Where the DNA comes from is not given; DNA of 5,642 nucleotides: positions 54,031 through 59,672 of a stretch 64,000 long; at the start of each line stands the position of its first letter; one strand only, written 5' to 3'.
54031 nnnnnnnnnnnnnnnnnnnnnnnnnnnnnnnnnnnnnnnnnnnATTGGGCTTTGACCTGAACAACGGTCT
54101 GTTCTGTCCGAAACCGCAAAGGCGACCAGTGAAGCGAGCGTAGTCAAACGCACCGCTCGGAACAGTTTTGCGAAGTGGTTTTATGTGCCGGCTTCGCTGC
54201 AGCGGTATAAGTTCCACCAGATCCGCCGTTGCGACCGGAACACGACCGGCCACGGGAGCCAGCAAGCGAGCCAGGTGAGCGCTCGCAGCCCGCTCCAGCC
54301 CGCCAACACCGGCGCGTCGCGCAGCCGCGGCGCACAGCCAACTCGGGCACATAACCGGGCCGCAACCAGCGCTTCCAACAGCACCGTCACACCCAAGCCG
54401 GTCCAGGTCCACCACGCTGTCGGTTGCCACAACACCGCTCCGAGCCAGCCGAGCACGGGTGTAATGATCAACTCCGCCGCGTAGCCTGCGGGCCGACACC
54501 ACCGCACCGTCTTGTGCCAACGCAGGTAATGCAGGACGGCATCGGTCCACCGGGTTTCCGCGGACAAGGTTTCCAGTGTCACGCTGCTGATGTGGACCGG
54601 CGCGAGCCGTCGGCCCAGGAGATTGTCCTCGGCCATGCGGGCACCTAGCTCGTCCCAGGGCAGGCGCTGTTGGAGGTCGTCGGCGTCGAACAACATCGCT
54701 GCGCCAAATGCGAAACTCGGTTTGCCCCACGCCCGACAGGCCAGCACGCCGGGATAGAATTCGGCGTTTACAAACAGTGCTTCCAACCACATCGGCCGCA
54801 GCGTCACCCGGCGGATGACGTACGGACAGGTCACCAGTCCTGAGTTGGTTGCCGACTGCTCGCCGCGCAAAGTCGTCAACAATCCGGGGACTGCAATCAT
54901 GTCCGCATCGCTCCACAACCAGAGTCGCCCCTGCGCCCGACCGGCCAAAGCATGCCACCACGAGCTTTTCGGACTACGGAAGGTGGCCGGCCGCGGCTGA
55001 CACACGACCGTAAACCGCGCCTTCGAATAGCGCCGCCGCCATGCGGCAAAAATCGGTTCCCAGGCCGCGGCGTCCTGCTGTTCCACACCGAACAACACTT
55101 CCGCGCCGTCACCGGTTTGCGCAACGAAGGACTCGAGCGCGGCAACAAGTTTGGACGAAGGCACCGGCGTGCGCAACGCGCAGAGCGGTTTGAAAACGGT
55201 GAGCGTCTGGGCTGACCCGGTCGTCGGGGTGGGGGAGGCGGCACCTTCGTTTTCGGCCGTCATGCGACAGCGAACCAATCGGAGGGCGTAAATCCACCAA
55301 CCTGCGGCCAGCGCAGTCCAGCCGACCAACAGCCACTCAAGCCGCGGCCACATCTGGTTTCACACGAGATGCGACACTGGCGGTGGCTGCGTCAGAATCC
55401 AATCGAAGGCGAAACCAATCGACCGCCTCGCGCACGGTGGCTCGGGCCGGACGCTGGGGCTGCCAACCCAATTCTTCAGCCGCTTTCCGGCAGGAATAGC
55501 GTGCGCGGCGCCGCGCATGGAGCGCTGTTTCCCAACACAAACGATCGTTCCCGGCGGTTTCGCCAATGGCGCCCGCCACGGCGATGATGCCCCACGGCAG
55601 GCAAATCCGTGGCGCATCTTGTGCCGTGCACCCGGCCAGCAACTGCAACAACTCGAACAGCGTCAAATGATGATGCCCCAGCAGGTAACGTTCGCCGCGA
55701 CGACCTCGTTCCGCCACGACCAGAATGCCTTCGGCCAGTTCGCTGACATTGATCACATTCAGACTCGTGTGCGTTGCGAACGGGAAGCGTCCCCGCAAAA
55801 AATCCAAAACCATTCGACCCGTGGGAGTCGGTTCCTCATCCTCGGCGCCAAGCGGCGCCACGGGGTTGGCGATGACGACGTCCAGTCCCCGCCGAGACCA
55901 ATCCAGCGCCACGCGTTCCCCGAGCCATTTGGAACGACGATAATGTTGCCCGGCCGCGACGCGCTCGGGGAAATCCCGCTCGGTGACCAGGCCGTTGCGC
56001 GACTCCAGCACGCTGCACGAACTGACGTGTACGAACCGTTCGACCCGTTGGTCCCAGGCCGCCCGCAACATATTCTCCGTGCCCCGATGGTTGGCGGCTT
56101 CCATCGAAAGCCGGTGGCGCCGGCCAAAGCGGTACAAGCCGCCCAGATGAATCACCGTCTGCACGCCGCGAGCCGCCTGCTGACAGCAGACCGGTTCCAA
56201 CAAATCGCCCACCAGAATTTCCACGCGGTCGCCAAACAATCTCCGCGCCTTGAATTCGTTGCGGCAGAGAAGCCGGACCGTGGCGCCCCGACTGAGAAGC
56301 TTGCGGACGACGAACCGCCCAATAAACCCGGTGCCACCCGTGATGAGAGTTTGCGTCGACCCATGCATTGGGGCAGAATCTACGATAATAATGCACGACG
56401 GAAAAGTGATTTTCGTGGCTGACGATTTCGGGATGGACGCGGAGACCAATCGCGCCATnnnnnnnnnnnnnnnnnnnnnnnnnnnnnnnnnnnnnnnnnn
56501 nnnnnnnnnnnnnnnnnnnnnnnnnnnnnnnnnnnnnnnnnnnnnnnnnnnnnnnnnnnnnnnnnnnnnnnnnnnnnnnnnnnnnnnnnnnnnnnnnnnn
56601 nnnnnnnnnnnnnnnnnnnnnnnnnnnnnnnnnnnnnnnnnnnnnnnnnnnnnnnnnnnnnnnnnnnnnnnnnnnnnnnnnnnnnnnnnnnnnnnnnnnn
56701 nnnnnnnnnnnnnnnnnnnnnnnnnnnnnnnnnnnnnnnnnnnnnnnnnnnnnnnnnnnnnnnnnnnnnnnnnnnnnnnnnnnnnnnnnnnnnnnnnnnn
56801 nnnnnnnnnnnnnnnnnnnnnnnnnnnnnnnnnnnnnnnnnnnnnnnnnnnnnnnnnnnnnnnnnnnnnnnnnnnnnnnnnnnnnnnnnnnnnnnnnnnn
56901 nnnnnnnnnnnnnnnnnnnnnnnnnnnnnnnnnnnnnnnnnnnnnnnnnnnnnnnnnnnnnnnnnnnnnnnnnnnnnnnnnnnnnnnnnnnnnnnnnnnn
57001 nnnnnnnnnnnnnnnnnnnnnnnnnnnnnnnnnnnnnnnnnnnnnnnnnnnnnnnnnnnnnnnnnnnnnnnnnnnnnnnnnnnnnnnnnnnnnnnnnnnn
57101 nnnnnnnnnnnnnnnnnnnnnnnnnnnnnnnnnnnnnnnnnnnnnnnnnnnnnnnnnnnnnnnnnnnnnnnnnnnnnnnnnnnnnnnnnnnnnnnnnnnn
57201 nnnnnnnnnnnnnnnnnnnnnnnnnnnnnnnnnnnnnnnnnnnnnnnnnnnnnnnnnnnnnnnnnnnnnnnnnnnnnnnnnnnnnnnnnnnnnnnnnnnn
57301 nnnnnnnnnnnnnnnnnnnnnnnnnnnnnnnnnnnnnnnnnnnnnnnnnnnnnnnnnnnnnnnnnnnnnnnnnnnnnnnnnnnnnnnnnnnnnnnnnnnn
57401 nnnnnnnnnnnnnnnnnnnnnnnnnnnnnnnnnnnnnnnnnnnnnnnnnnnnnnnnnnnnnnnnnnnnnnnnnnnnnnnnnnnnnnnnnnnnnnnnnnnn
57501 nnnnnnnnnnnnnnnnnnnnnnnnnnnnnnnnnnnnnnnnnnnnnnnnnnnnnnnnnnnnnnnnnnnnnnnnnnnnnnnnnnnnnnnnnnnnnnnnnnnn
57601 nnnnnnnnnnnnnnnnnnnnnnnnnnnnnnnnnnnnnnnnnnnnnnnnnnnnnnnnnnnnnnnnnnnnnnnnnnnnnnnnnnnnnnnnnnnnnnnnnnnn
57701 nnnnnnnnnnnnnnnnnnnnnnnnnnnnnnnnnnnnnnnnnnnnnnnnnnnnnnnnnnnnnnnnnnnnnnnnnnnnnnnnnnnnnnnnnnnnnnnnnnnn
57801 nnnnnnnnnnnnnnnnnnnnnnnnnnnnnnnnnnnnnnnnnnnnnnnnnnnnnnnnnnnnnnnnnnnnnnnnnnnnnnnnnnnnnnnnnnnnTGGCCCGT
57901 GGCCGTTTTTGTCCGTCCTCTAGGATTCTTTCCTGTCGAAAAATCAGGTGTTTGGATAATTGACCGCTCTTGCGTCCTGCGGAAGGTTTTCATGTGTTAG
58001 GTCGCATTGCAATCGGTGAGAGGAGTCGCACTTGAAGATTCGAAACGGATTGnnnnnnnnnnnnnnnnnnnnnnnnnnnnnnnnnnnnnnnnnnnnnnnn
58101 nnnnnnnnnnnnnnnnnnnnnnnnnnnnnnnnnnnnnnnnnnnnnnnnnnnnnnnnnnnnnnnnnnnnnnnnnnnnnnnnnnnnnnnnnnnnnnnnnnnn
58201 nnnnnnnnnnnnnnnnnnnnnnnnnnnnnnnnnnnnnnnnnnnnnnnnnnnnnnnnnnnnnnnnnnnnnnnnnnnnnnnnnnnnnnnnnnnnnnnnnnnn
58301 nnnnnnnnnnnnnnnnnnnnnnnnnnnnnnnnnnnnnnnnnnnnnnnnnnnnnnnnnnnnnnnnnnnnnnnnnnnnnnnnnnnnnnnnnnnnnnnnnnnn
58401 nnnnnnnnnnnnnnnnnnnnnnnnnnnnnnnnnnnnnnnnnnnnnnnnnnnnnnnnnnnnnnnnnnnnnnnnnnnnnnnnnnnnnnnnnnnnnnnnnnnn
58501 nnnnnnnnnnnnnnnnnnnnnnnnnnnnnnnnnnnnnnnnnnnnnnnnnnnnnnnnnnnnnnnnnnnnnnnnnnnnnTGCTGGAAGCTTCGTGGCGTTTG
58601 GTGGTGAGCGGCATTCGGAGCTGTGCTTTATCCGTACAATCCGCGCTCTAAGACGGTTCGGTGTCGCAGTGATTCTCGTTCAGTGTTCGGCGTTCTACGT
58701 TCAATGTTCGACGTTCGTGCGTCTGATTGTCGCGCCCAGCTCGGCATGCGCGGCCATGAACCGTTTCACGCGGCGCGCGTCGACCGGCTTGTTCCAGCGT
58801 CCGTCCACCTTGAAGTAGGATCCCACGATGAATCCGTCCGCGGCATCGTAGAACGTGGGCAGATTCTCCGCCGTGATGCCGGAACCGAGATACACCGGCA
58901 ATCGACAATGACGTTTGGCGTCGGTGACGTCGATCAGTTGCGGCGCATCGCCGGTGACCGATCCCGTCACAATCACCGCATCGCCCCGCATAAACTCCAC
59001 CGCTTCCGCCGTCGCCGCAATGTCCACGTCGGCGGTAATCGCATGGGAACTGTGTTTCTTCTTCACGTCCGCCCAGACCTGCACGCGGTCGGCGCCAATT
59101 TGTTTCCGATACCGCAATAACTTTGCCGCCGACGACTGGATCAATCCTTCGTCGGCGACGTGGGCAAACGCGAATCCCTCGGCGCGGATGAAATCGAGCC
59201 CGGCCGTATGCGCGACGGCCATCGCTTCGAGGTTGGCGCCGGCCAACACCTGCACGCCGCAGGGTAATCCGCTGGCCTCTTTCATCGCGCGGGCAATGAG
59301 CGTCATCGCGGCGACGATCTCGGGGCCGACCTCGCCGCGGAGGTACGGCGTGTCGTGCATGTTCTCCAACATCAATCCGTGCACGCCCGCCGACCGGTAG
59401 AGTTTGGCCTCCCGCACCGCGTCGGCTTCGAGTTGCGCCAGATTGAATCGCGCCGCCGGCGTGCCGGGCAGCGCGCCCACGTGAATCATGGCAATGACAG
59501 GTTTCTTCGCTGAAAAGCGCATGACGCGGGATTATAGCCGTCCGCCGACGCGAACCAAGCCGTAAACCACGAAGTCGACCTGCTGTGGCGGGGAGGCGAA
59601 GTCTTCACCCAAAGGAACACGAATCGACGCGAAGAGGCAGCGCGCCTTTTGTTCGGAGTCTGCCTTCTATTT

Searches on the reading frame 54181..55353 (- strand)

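Call 43: search_protein_families(library=pfam, proteins=[window:54181-55353:-], max_evalue=0.00001)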
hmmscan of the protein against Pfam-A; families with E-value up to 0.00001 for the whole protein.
window:54181-55353:- (390 aa): 2 families
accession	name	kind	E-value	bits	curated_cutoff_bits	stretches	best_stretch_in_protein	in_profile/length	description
PF13506.12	Glyco_transf_21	-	2e-20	73.4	21.7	1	117-281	6-174/174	Glycosyl transferase family 21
PF13641.12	Glyco_tranf_2_3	-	6.6e-06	26.7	27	0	67-251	14-195/230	Glycosyltransferase like family 2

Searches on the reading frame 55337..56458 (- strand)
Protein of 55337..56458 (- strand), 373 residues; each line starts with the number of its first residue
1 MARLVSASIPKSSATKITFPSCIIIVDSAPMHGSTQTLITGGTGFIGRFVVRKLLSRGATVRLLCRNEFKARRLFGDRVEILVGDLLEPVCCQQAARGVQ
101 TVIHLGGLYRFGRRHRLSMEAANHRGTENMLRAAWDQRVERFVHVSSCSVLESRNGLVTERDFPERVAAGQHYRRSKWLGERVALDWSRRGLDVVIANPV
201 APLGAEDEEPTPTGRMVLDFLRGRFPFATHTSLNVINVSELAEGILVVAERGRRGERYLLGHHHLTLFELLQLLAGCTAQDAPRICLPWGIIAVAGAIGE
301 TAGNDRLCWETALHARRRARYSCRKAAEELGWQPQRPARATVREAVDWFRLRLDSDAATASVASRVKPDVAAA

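Call 43: search_protein_families(library=pfam, proteins=[window:55337-56458:-], max_evalue=0.00001)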
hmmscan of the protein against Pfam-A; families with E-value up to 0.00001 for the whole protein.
window:55337-56458:- (373 aa): 7 families
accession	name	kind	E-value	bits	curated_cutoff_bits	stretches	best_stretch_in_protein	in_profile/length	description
PF01370.27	Epimerase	-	5.5e-25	88.6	20.9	1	38-261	2-240/240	NAD dependent epimerase/dehydratase family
PF07993.18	NAD_binding_4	-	2.3e-19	70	20.1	1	39-200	1-205/258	Male sterility protein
PF13460.12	NAD_binding_10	-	3.2e-16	60.2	27.2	1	41-164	1-118/184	NAD(P)H-binding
PF01073.25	3Beta_HSD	-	5.3e-15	55.6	22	1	38-183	1-156/280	3-beta hydroxysteroid dehydrogenase/isomerase family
PF16363.11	GDP_Man_Dehyd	-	1.3e-11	45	27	1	38-150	1-132/332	GDP-mannose 4,6 dehydratase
PF05368.20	NmrA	-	5.4e-09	36.5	27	1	38-145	6-105/298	NmrA-like family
PF02719.21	Polysacc_synt_2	-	1.9e-06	27.7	20.2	1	38-149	2-130/293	Polysaccharide biosynthesis protein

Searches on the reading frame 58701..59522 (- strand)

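Call 43: search_protein_families(library=pfam, proteins=[window:58701-59522:-], max_evalue=0.00001)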
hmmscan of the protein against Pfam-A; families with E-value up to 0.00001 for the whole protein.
window:58701-59522:- (273 aa): 1 family
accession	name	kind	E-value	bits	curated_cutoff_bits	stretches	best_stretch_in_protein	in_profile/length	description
PF03437.21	BtpA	-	1.8e-66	224.7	30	1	6-259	2-252/254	BtpA family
